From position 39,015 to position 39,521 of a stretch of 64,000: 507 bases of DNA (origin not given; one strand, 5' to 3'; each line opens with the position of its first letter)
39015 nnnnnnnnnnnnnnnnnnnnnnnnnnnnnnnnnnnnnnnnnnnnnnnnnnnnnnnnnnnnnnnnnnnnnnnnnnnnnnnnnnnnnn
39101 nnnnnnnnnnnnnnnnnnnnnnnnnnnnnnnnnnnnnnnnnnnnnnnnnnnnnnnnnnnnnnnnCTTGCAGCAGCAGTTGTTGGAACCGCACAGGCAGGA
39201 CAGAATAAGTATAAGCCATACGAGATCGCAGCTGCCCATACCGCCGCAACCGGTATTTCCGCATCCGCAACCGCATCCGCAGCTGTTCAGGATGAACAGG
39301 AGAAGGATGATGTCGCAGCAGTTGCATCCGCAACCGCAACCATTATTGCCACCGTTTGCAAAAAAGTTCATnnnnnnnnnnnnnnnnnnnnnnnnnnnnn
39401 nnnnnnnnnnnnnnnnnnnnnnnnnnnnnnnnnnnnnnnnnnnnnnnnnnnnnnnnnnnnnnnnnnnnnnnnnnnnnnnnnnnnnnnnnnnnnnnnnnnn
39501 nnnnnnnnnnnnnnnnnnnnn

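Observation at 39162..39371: Self-contained gene for a 69-aa Cys/Gly-rich micro-protein with two ultra-hydrophobic 8-residue cores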

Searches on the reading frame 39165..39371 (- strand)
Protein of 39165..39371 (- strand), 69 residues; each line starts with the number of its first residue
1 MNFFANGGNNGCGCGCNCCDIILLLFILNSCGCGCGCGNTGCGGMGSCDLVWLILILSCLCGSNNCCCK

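Call 3: search_protein_families(library=ncbifam, proteins=[window:39165-39371:-], max_evalue=10)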
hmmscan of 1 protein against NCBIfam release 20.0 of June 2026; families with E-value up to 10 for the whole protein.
seq(69 aa): 0 families

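Call 4: search_protein_families(library=pfam, proteins=[window:39165-39371:-], max_evalue=10)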
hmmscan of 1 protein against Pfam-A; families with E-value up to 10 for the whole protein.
seq(69 aa): 0 families

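Call 5: find_homologous_proteins(query=window:39165-39371:-, max_evalue=0.1)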
Query seq(69 aa) (69 aa): 9 proteins with E <= 0.1 among 458 candidates.
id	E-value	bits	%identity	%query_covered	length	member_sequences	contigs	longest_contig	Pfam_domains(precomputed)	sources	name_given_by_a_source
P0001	3.9e-14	70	68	100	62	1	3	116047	-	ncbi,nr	ncbi:MAG: hypothetical protein NC037_00570 [Bacteroides sp.]|nr:hypothetical protein [Bacillota bact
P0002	1.5e-13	69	56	88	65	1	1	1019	-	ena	-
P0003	2.9e-11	61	54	81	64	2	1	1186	-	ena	-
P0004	3.5e-11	61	73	81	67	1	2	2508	-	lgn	-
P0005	7.1e-8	50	66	81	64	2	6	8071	-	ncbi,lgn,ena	-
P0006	9.7e-6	44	55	81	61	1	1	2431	-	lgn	-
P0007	7.5e-4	38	52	90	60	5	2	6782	-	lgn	-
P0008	6.6e-2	31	44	58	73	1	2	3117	-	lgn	-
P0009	9.3e-2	31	55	58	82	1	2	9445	-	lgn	-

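Call 8: find_encoding_contigs(protein=P0001, flank=6000, max_places=4)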
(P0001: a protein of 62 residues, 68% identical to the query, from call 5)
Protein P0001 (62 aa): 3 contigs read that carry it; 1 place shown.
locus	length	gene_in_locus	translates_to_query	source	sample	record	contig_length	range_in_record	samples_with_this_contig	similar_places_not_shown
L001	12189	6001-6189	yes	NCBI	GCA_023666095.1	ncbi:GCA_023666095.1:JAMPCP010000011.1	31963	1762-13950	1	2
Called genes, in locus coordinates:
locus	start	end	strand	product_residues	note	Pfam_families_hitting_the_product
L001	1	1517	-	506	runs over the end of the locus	PF02446:Glyco_hydro_77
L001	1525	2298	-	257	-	PF03309:Pan_kinase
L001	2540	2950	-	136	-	PF08973:TM1506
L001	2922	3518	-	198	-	PF12822:ECF_trnsprt (weak)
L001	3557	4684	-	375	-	PF00248:Aldo_ket_red, PF13746:Fer4_18 (faint), PF14691:Fer4_20 (faint), PF12838:Fer4_7 (faint), PF13183:Fer4_8 (weak), PF13187:Fer4_9, PF13534:Fer4_17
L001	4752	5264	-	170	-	PF03358:FMN_red (faint), PF12682:Flavodoxin_4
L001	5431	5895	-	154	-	PF03073:TspO_MBR (weak)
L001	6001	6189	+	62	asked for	-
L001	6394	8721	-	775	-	PF03706:LPG_synthase_TM, PF13439:Glyco_transf_4, PF13579:Glyco_trans_4_4 (weak), PF00534:Glycos_transf_1, PF13692:Glyco_trans_1_4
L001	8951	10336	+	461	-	PF28494:GlyRS_ins_1 (weak), PF00587:tRNA-synt_2b, PF03129:HGTP_anticodon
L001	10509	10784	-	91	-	-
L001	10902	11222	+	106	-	PF01381:HTH_3, PF12844:HTH_19, PF13560:HTH_31, PF07022:Phage_CI_repr (weak)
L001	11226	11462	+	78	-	PF12844:HTH_19 (faint), PF01381:HTH_3 (weak)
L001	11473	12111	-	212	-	PF06971:Put_DNA-bind_N, PF02629:CoA_binding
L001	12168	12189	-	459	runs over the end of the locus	PF04055:Radical_SAM, PF13353:Fer4_12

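Call 9: find_encoding_contigs(protein=P0005, flank=6000, max_places=4)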
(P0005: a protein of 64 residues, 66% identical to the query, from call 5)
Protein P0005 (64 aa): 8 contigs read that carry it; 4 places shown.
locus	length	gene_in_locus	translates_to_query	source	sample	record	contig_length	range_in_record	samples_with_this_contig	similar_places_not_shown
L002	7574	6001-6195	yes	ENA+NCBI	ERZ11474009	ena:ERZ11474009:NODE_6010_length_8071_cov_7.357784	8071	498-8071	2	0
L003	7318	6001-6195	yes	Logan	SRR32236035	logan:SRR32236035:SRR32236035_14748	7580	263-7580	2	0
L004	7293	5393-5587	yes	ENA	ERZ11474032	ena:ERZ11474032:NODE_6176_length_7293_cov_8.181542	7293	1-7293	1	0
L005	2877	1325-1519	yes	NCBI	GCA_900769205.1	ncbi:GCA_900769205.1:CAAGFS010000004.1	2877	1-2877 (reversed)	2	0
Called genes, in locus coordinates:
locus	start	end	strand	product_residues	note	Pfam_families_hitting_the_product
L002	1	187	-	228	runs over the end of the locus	?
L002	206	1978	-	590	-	PF01807:Zn_ribbon_DnaG, PF08275:DNAG_N, PF01751:Toprim, PF13155:Toprim_2, PF13362:Toprim_3 (faint), PF13662:Toprim_4, PF10410:DnaB_bind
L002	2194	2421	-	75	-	PF00550:PP-binding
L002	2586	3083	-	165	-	-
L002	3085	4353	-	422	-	PF03447:NAD_binding_3, PF00742:Homoserine_dh, PF01842:ACT (weak)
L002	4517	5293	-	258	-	PF03309:Pan_kinase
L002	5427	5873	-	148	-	PF03073:TspO_MBR (weak)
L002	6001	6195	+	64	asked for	-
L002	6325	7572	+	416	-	?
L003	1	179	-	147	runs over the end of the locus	?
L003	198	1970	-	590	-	PF01807:Zn_ribbon_DnaG, PF08275:DNAG_N, PF01751:Toprim, PF13155:Toprim_2, PF13362:Toprim_3 (faint), PF13662:Toprim_4, PF10410:DnaB_bind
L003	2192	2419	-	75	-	PF00550:PP-binding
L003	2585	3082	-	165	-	-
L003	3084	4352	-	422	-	PF03447:NAD_binding_3, PF00742:Homoserine_dh, PF01842:ACT (weak)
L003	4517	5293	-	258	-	PF03309:Pan_kinase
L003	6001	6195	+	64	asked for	-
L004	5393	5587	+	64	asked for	-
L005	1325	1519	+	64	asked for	-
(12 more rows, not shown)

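Call 13: find_encoding_contigs(protein=P0009, flank=5000, max_places=3)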
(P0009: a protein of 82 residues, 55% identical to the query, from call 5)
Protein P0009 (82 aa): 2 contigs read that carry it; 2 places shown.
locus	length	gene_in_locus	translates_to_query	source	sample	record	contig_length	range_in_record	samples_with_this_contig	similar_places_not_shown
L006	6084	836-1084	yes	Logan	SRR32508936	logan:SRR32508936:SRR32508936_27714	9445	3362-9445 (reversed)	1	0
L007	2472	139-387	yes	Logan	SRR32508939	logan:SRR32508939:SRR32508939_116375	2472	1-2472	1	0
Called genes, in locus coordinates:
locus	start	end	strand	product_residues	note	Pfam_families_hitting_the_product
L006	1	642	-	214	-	?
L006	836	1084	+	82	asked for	-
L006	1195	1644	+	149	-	-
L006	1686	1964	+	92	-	-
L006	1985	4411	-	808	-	PF00133:tRNA-synt_1, PF09334:tRNA-synt_1g, PF13603:tRNA-synt_1_2, PF00133:tRNA-synt_1, PF08264:Anticodon_1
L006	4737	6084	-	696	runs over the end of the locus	PF00009:GTP_EFTU, PF22042:EF-G_D2, PF03144:GTP_EFTU_D2 (weak), PF14492:EFG_III, PF16658:RF3_C (weak), PF03764:EFG_IV, PF00679:EFG_C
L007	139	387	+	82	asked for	-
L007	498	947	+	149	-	-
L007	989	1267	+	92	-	-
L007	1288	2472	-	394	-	?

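Call 14: find_encoding_contigs(protein=P0007, flank=5000, max_places=3)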
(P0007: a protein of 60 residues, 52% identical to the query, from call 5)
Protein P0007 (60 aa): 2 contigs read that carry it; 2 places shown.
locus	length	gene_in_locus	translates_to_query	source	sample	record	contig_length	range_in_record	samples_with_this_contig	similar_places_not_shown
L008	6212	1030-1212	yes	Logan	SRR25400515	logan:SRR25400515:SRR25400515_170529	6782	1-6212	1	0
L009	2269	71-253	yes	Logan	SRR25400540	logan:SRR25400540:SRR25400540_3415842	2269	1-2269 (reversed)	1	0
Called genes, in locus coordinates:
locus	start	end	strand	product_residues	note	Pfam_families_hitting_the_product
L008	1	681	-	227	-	?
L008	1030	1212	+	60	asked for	-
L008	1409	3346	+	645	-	PF07973:tRNA_SAD, PF00587:tRNA-synt_2b, PF03129:HGTP_anticodon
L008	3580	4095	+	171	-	PF05198:IF3_N, PF00707:IF3_C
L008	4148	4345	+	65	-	PF01632:Ribosomal_L35p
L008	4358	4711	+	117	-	PF00453:Ribosomal_L20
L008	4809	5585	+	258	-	PF22435:MRM3-like_sub_bind, PF00588:SpoU_methylase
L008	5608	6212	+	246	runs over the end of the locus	PF20772:TACO1_YebC_N, PF01709:Transcrip_reg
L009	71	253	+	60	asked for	-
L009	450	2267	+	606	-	?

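Call 16: search_protein_representatives(alignment_id=A1)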
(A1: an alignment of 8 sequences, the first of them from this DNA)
Query: 8 sequences, 61 profile positions. Proteins with E-value up to 0.001 (for the whole library): 9; up to 1e-10: 3; up to 1e-30: 0. The best 9 are listed.
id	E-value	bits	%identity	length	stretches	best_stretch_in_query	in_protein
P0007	8.4e-26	105.9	-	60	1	1-61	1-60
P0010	4.8e-24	100.2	-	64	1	1-61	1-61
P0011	2.3e-11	59.7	-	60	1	1-61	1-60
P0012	5.8e-05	39.1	-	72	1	5-59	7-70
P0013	2.1e-04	37.4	-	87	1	11-60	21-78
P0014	3.0e-04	36.9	-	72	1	1-61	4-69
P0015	3.9e-04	36.5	-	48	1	27-58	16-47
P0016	5.2e-04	36.1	-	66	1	16-60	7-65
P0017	5.3e-04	36.1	-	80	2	3-32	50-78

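Call 20: find_homologous_proteins(query=A2, max_evalue=1)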
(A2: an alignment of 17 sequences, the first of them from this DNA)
Query A2 (17 sequences) (69 aa, profile of the alignment): 271 proteins with E <= 1 among 8000 candidates; the best 120 are listed.
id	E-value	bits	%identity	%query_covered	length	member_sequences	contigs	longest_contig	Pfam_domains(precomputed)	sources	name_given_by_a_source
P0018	1.6e-20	91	66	81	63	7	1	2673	-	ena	-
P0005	1.8e-20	91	66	81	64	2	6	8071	-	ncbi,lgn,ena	-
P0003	4.6e-19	86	54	81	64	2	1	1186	-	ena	-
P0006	1.5e-18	84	55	81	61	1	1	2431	-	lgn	-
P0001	4.4e-18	83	68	100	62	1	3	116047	-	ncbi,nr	ncbi:MAG: hypothetical protein NC037_00570 [Bacteroides sp.]|nr:hypothetical protein [Bacillota bact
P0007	1.3e-17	81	52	90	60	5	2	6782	-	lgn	-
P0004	2.3e-17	81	73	81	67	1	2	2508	-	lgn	-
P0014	4.2e-15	73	55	29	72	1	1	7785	-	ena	-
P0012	8.9e-13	66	53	72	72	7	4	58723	-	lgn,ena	-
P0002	1.7e-12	65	56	88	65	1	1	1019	-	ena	-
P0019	1.5e-11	62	53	25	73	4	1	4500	-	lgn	-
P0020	2.6e-11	61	63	28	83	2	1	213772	-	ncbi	-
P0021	4.1e-11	61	39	39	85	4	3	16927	-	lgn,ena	-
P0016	6.5e-11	60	37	61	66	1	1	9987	-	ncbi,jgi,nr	ncbi:MAG: chorion class high-cysteine HCB protein 13 [Clostridiales bacterium]|jgi:hypothetical prot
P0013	9.2e-11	59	56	23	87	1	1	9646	-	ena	-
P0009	1.0e-8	53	55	58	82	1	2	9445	-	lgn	-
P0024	1.3e-8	53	60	43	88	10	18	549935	-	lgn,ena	-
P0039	2.2e-6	45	44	78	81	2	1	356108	-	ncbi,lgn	-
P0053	2.0e-5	42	52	86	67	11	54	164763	-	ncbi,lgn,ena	-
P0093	1.6e-3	36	44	52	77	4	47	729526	-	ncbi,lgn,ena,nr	ncbi:MAG: chorion class high-cysteine HCB protein 13 [Lachnospiraceae bacterium]|nr:chorion class hi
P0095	1.7e-3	36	56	74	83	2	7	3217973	-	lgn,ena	-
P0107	3.8e-3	35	41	42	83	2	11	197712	-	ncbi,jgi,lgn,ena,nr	ncbi:MAG: chorion class high-cysteine HCB protein 13 [Lachnospiraceae bacterium]|nr:chorion class hi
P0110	4.1e-3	35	50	29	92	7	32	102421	-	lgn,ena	-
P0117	5.2e-3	35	42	52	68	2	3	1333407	-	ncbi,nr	ncbi:MAG: hypothetical protein NC180_11235 [Muribaculaceae bacterium]|nr:chorion class high-cysteine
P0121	5.5e-3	35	39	55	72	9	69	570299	-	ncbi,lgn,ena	-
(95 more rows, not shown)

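Call 21: search_protein_families(library=ncbifam, alignment_id=A2, max_evalue=10)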
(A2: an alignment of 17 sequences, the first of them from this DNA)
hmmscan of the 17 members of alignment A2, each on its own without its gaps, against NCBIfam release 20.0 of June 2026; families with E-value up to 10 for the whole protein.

A. member 1, seq(69 aa): 0 families

B. families by the number of members that match (of 17 scanned): 0 families

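Call 25: find_related_loci(query=A1, collection=genome_contigs, flank=3000)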
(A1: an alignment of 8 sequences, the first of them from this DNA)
Query A1 (69 aa) in genome_contigs; peptide patterns used: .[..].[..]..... (x = any residue, [..] = any of these).
45 stretches matched a pattern; 30 encode a relative of the query (tblastn E <= 1e-3); 30 distinct loci.
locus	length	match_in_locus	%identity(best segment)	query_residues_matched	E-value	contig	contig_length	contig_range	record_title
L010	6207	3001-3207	100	1-69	3e-36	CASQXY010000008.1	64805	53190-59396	MAG: uncultured bacterium isolate extra-ERR2136553.25_1677762773 genome assembly, contig: NODE_170_length_64805_cov_4.07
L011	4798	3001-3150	61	3-58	1e-13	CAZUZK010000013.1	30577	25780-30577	MAG TPA_asm: uncultured Bacteroides sp. isolate SRP225648_co1_487 genome assembly, contig: NODE_3084_length_30577_cov_46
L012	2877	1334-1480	66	3-58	6e-13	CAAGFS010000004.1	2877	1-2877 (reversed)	MAG TPA_asm: Clostridia bacterium, isolate HGM11452, WGS project CAAGFS010000000 data, contig: SRS476193_56_k119_6326, w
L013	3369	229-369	66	3-58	8e-13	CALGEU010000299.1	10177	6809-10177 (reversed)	MAG TPA_asm: uncultured Clostridia bacterium isolate SRR1747033_bin.3_CONCOCT_v1.1_MAG genome assembly, contig: ERZ80825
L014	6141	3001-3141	66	3-58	8e-13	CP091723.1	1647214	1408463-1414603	MAG: Christensenella sp. isolate nC33_lr_bin.267.fa chromosome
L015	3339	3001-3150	64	3-58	9e-13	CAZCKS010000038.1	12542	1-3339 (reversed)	MAG TPA_asm: uncultured Bacteroides sp. isolate SRP225648_co1_549 genome assembly, contig: NODE_12773_length_12542_cov_4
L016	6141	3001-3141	63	3-58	1e-12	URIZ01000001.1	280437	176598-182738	uncultured Clostridiales bacterium isolate UMGS1043 genome assembly, contig: NODE_4_length_280437_cov_29.179330, whole g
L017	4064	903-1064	68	3-62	8e-11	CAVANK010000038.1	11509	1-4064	Butyrivibrio crossotus isolate H07606-L1_cleanbin_000015 genome assembly, contig: Spades_H07606-L1_contig_4362, whole ge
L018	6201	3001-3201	67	1-69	1e-10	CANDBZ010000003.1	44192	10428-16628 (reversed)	MAG TPA_asm: uncultured Clostridia bacterium isolate ERR6760077_bin.37_metawrap_v1.3_MAG genome assembly, contig: ERZ128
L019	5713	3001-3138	59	3-58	2e-10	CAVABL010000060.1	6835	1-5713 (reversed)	Firmicutes bacterium TM09-10 isolate H07660-L1_cleanbin_000023 genome assembly, contig: Spades_H07660-L1_contig_5429, wh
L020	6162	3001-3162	60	3-62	2e-10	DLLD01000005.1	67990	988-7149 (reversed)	MAG TPA_asm: Christensenella sp. UBA7571 UBA7571_contig_487, whole genome shotgun sequence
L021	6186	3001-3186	68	1-69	2e-10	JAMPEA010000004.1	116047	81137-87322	MAG: Bacillota bacterium isolate NALB_7823_24 Scaffold_#4__SCF_004___116047_bp, whole genome shotgun sequence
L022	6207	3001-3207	68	1-69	3e-10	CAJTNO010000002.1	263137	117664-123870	MAG TPA_asm: uncultured Christensenella sp. isolate MGBC105042 genome assembly, contig: MGBC105042.2, whole genome shotg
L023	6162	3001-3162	60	3-62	4e-10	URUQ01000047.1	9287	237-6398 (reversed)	uncultured Clostridiales bacterium isolate UMGS1366 genome assembly, contig: NODE_1386_length_9287_cov_5.333189, whole g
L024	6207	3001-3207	69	1-69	8e-10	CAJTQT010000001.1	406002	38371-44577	MAG TPA_asm: uncultured Christensenella sp. isolate MGBC105284 genome assembly, contig: MGBC105284.1, whole genome shotg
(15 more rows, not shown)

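Call 27: search_protein_families(library=ncbifam, proteins=[L008:1-681:-, L006:1-642:-, L006:1195-1644:+, L006:1686-1964:+], max_evalue=0.001)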
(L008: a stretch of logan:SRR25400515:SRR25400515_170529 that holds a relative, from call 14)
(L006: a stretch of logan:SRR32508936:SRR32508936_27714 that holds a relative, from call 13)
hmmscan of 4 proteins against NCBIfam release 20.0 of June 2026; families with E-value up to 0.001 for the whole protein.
L008:1-681:- (227 aa): 3 families
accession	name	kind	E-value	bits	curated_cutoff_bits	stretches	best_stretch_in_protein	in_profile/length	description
NF003211.1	PRK04173.1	equivalog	1.8e-104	350.2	312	1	6-227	1-222/454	glycine--tRNA ligase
TIGR00389.1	glyS_dimeric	equivalog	3.9e-88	296.4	243.3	1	5-227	2-216/565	glycine--tRNA ligase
NF011484.0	PRK14894.1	equivalog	1.5e-79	267.5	1050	2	131-227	101-198/539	glycine--tRNA ligase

L006:1-642:- (214 aa): 0 families

L006:1195-1644:+ (149 aa): 0 families

L006:1686-1964:+ (92 aa): 0 families

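Call 32: find_related_loci(query=A3, collection=metagenome_contigs, flank=3000)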
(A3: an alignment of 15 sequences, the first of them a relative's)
Query A3 (82 aa) in metagenome_contigs; peptide patterns used: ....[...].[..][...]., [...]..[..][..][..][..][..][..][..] (x = any residue, [..] = any of these).
600 stretches matched a pattern (row limit reached: there are more); 76 encode a relative of the query (tblastn E <= 1e-3); 76 distinct loci.
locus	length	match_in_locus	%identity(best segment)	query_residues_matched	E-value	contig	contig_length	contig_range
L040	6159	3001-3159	73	28-82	5e-16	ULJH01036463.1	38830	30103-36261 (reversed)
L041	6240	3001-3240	54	1-81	3e-11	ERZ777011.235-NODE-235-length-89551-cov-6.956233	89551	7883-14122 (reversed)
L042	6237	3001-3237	60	1-74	6e-11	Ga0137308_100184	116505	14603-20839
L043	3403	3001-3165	59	1-50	2e-10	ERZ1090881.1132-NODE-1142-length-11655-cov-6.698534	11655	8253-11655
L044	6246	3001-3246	61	1-81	7e-10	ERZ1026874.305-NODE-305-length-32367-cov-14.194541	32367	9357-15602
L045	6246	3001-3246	61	1-81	7e-10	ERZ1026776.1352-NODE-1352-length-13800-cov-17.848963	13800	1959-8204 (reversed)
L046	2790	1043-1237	55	1-77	1e-9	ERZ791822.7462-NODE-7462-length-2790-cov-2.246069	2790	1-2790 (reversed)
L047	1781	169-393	52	1-77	4e-9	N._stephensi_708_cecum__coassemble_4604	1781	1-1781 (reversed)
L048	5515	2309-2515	47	1-72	5e-9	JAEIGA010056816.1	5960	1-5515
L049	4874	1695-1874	54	1-70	1e-8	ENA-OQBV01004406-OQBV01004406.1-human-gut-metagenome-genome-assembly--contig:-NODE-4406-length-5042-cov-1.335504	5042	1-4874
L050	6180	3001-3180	54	1-70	1e-8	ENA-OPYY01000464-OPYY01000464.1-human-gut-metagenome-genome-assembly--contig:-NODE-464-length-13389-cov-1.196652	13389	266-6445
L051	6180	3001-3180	54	1-70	1e-8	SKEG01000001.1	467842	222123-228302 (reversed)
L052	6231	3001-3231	51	1-72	2e-8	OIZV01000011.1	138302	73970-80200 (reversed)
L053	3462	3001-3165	47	1-70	8e-8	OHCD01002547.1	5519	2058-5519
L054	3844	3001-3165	57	1-54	8e-8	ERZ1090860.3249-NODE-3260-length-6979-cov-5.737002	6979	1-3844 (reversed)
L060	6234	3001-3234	53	1-78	2e-7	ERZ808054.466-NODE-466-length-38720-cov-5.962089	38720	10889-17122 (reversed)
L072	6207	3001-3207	61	1-74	1e-6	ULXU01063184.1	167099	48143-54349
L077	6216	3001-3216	53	1-71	7e-6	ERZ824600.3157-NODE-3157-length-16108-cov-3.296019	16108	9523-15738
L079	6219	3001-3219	41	1-40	7e-6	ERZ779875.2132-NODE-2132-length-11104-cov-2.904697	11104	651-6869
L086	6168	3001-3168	53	1-51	3e-5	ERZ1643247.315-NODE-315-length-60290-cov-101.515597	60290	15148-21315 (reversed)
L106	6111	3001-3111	65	1-38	6e-5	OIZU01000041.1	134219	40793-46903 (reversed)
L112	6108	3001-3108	57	1-81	7e-5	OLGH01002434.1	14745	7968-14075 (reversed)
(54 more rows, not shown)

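Call 37: search_protein_families(library=pfam, proteins=[L006:1-642:-, L006:1195-1644:+, L006:1686-1964:+], max_evalue=0.01)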
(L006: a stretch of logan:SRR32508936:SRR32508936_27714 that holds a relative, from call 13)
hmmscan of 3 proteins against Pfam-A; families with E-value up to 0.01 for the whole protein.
L006:1-642:- (214 aa): 0 families

L006:1195-1644:+ (149 aa): 0 families

L006:1686-1964:+ (92 aa): 0 families

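Call 45: predict_structure(alignment_id=A4)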
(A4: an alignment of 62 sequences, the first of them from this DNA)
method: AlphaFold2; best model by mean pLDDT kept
length: 69 residues; sequences in the alignment: 62
mean_pLDDT: 52.8   pTM: 0.32
mean pLDDT of the five models: 52.8, 50.0, 49.3, 48.7, 47.4
residues with pLDDT >= 90: 0; 70-90: 5; 50-70: 29; < 50: 35
segments of 3 or more residues with pLDDT < 50: 1-17, 33-43, 63-69
pLDDT, mean of each block of 10 residues (from residue 1): 38 48 65 48 54 69 47
secondary structure, 60 per line:
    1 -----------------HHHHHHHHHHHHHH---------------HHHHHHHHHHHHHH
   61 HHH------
elements in order: H18-31 H47-63
